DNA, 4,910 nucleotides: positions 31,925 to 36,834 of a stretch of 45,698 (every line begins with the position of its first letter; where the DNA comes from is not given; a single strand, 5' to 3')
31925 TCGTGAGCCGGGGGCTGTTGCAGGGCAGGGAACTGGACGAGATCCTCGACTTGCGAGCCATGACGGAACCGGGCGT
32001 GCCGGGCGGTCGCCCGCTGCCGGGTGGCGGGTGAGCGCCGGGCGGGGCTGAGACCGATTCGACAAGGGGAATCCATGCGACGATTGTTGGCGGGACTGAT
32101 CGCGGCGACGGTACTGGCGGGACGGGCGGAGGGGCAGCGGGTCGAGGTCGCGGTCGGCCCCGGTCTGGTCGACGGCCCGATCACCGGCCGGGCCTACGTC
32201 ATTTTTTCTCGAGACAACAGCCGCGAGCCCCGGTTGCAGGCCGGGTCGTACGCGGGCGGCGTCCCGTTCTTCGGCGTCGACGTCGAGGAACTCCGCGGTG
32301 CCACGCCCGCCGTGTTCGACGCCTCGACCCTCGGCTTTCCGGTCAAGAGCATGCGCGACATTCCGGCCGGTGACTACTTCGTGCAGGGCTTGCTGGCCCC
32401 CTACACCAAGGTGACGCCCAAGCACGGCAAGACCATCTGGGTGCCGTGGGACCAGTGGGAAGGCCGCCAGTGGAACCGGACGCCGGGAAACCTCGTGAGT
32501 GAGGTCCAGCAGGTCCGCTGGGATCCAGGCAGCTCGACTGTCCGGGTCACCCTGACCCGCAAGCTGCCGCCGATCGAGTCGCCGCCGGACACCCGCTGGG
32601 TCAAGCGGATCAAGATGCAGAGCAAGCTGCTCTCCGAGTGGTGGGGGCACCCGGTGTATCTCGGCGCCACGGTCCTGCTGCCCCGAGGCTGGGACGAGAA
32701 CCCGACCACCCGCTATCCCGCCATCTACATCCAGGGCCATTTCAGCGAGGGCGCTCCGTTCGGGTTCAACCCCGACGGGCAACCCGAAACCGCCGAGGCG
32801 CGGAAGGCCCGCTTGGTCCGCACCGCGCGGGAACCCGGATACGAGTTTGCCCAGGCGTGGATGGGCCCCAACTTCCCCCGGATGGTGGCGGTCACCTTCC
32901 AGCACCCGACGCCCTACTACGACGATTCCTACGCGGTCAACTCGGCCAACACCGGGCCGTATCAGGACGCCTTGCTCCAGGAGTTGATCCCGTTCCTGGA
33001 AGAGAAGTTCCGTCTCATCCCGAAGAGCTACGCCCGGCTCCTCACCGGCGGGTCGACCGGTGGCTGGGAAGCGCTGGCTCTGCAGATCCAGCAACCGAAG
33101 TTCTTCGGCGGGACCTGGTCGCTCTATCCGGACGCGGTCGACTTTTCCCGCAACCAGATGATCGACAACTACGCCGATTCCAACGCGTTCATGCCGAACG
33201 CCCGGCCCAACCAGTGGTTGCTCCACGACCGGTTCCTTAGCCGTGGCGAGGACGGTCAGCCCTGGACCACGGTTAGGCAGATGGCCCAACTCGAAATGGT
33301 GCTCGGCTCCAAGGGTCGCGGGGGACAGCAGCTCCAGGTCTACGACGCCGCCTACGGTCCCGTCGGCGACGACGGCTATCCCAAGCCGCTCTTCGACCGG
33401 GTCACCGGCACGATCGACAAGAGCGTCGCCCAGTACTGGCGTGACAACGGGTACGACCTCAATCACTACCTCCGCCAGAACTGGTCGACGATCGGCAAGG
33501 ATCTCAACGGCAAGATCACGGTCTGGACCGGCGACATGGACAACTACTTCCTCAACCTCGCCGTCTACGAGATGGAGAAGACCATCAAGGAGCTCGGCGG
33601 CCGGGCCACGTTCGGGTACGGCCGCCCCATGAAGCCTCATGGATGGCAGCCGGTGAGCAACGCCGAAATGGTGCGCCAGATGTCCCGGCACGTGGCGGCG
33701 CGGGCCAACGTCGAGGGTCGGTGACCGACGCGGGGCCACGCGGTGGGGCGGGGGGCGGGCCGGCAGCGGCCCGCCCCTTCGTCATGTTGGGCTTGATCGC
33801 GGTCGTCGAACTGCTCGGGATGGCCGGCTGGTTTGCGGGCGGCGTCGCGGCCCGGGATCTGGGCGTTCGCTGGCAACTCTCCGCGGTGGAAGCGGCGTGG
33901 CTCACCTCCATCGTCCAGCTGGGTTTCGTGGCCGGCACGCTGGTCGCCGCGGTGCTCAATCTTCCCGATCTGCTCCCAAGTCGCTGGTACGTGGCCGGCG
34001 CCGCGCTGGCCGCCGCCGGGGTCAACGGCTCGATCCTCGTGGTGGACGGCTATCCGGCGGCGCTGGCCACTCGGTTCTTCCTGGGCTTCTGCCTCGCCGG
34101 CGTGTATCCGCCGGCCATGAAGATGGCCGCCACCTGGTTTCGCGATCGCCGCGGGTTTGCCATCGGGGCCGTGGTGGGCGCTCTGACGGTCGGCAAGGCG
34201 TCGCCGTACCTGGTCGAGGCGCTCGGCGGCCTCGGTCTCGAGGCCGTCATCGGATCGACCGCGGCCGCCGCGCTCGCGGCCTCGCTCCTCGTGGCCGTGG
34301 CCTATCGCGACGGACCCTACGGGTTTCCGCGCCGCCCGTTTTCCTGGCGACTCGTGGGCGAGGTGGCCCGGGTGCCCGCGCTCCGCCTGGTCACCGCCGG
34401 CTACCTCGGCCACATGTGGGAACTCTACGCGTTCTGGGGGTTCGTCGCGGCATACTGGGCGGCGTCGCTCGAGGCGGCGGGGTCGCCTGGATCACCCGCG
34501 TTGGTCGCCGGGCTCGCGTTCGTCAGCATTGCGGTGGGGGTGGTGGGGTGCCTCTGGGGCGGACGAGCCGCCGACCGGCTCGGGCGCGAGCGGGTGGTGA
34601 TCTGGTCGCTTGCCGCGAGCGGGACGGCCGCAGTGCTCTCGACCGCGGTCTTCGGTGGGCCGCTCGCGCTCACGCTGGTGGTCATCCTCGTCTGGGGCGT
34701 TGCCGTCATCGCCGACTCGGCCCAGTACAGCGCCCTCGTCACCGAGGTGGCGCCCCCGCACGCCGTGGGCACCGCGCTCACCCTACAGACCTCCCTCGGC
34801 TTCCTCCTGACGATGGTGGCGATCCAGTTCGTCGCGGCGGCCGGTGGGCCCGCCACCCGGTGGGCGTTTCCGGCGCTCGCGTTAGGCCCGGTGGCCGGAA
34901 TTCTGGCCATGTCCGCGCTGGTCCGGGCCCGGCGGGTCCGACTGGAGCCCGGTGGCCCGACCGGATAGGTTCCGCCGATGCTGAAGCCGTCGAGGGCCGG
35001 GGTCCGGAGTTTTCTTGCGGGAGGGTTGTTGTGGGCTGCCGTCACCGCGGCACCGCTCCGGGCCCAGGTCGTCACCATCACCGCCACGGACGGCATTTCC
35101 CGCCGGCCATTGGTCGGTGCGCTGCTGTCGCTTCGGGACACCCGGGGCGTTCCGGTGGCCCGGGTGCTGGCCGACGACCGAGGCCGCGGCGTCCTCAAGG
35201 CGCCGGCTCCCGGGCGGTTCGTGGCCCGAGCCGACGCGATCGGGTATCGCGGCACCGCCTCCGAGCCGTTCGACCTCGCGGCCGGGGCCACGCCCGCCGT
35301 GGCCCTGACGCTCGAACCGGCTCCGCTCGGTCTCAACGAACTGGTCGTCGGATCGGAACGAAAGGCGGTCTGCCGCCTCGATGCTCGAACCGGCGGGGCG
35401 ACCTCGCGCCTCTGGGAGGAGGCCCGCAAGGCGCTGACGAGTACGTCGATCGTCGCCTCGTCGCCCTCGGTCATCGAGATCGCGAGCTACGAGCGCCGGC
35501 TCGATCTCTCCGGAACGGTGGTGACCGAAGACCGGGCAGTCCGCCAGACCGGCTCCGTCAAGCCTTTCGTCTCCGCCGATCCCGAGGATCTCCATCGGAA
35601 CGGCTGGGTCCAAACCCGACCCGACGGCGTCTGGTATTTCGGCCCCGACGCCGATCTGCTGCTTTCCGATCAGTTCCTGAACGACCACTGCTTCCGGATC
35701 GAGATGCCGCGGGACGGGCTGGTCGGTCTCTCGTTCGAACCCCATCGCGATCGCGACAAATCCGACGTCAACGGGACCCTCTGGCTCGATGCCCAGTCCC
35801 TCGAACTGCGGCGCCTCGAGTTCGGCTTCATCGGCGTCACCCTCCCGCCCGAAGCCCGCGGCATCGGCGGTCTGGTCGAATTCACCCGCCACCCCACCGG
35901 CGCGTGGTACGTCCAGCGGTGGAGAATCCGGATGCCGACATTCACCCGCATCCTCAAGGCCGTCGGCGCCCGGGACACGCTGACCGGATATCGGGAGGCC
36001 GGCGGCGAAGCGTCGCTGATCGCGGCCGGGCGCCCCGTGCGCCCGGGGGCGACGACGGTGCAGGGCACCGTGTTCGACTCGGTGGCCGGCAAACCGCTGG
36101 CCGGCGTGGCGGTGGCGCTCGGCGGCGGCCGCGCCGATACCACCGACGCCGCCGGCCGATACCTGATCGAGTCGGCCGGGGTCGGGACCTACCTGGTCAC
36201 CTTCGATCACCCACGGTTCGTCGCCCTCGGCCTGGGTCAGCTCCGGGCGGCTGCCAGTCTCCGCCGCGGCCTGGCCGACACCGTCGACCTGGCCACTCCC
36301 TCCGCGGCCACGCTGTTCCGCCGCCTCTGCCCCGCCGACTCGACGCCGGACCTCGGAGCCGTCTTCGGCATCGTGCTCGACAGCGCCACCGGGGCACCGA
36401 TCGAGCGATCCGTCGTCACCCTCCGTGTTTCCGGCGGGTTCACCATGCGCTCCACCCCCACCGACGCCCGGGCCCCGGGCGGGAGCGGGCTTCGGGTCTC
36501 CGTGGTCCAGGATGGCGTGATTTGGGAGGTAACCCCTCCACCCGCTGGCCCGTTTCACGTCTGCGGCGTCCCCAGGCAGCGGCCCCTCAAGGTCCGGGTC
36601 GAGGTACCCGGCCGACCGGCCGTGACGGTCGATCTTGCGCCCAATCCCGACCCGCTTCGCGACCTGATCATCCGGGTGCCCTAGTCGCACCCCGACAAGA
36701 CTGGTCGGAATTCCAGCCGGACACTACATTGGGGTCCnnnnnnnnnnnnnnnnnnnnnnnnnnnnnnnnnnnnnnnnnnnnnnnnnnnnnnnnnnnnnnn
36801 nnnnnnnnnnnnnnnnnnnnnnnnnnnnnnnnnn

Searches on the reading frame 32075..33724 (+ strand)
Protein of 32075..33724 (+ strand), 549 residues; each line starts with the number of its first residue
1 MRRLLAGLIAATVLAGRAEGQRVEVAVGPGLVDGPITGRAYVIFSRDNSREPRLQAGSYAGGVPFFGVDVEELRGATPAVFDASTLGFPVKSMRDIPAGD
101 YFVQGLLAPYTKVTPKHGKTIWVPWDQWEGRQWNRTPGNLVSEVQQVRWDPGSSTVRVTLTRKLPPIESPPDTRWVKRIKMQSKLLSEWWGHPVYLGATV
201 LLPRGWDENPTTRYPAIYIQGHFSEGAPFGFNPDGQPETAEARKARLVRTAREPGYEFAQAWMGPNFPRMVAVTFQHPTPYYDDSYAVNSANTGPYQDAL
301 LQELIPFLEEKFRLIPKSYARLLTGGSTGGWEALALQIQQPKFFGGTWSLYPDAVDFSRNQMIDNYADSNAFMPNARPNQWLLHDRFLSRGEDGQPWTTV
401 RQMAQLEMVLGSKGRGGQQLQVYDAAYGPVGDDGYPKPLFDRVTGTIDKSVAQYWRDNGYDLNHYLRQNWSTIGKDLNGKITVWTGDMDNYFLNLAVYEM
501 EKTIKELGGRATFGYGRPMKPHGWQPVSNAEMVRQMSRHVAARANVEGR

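Call 7: search_protein_families(library=pfam, proteins=[window:32075-33724:+])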
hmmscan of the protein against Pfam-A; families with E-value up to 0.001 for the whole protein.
window:32075-33724:+ (549 aa): 1 family
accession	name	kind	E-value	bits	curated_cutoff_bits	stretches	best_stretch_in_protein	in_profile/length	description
PF00756.26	Esterase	-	8.6e-09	36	22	1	287-396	85-180/251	Putative esterase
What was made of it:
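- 32075..33724 (+): Exported esterase-family protein. Signal peptide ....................|QRVEV; the Gln codon is at 32135-32137. Call 7: PF00756.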

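Call 52: search_protein_families(library=ncbifam, proteins=[window:32075-33724:+], max_evalue=0.01)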
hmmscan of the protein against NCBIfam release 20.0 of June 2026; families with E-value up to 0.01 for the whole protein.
window:32075-33724:+ (549 aa): 0 families

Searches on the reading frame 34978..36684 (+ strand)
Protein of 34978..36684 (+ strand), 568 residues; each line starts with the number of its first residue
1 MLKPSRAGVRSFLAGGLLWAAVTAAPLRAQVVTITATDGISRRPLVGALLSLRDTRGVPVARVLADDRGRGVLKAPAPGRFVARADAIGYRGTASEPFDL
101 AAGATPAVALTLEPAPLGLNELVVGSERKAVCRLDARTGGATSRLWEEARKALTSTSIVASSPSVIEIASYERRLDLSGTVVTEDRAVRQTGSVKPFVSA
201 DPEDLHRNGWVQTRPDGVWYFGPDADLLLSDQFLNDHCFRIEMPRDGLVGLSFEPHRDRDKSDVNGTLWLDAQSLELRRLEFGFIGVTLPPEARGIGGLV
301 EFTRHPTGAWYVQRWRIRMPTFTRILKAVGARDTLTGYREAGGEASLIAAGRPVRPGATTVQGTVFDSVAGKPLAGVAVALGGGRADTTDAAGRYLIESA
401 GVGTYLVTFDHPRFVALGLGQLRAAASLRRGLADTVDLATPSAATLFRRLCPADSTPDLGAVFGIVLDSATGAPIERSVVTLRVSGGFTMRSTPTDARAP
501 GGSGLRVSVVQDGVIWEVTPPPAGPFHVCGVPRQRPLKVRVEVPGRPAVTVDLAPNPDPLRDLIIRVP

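Call 7: search_protein_families(library=pfam, proteins=[window:34978-36684:+])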
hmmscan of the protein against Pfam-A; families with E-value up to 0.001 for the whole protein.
window:34978-36684:+ (568 aa): 2 families
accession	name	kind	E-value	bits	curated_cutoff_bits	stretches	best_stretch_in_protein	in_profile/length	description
PF13620.12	CarboxypepD_reg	-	3.5e-20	72.6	32.3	2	360-416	1-61/82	Carboxypeptidase regulatory-like domain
PF13715.12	CarbopepD_reg_2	-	1.2e-06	28.9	32.2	1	361-410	1-51/88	CarboxypepD_reg-like domain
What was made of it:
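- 34978..36684 (+): Exported protein with CarboxypepD_reg domains. Signal peptide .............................|QVVTI; the Gln codon is at 35065-35067. Call 7: PF13620.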

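Call 46: find_related_loci(query=window:34978-36684:+, collection=genome_contigs, flank=10000)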
Query window:34978-36684:+ (568 aa) in genome_contigs; peptide patterns used: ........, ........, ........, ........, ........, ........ (x = any residue, [..] = any of these).
599 stretches matched a pattern (row limit reached: there are more); 110 encode a relative of the query (tblastn E <= 1e-3); the best 80 are kept; 80 distinct loci.
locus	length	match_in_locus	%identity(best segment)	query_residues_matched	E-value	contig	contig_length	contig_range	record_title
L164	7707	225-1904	77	9-568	0e+0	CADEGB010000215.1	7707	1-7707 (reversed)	MAG: uncultured Gemmatimonadetes bacterium isolate Gemmatimonadetes sp. RBC063 genome assembly, contig: MAG063_215, whol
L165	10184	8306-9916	47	25-568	3e-144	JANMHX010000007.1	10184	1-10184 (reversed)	MAG: Gemmatimonadota bacterium isolate OTE_70_metabat_16 OTE_70_k141_1713532, whole genome shotgun sequence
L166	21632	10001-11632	43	25-567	3e-115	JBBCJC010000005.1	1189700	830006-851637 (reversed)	MAG: Gemmatimonadales bacterium isolate MAG_CPA_16 P10A_000000076803, whole genome shotgun sequence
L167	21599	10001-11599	42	23-553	1e-112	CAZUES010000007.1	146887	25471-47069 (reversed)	MAG TPA_asm: uncultured Gemmatimonas sp. isolate SRP344714_co1_324 genome assembly, contig: NODE_244_length_146887_cov_1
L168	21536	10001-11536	42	20-541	5e-99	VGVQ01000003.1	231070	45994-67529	MAG: Gemmatimonadetes bacterium isolate K_Offshore_80m_m1_181 K_Offshore_80m_m1_181_Ga0194132_10000028, whole genome sho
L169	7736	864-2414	40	11-539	1e-97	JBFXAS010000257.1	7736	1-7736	MAG: Gemmatimonadales bacterium isolate CA_2019_TPBS_28 NODE_35581_length_7736_cov_3.847418_TPBS, whole genome shotgun s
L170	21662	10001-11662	38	21-563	1e-78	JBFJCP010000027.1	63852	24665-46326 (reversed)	MAG: Gemmatimonadales bacterium isolate Mix_sand15.2022.01.G.23 k141_3546795_length_63852_cov_18.2277, whole genome shot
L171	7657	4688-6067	39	41-483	3e-75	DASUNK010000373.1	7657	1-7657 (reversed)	MAG TPA_asm: Longimicrobiaceae bacterium isolate SMAG_U1598 k141_856807, whole genome shotgun sequence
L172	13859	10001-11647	39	30-568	5e-74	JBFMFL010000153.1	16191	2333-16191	MAG: Gemmatimonadota bacterium isolate MAG270 MAG270_153, whole genome shotgun sequence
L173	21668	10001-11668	33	26-568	7e-74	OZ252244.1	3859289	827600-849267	MAG: Gemmatimonadales bacterium isolate 778196b6-71c8-4481-9959-de3bde75d7a7 genome assembly, chromosome: 1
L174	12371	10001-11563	37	30-563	6e-74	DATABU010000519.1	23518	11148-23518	MAG TPA_asm: Longimicrobiaceae bacterium isolate SMAG_U6706 k141_443138, whole genome shotgun sequence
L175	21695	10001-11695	35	10-545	6e-72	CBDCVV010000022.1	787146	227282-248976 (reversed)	MAG: Longimicrobiales bacterium isolate 67ea04c2-3c36-4531-9f53-7578c886f6f9 genome assembly, contig: contig_22, whole g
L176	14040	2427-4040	34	22-567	1e-71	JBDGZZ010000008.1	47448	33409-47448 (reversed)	MAG: Gemmatimonadota bacterium isolate M3-44_Bin_125 M3-44_Bin_125_scaffold_2375, whole genome shotgun sequence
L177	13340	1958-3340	40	44-498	9e-73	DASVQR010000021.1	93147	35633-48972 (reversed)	MAG TPA_asm: Longimicrobiaceae bacterium isolate SMAG_U3213 k141_475252, whole genome shotgun sequence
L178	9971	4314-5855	38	26-539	4e-71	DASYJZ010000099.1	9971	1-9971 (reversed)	MAG TPA_asm: Longimicrobium sp. isolate SMAG_U4308 k141_1022534, whole genome shotgun sequence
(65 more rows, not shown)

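Call 52: search_protein_families(library=ncbifam, proteins=[window:34978-36684:+], max_evalue=0.01)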
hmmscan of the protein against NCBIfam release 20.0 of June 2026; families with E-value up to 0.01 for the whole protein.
window:34978-36684:+ (568 aa): 1 family
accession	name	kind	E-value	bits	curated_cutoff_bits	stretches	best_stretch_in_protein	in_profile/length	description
NF052345.1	S_layer_anammox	exception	3.9e-05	21.2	1400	1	351-409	1305-1365/1596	Kustd1514 family S-layer glycoprotein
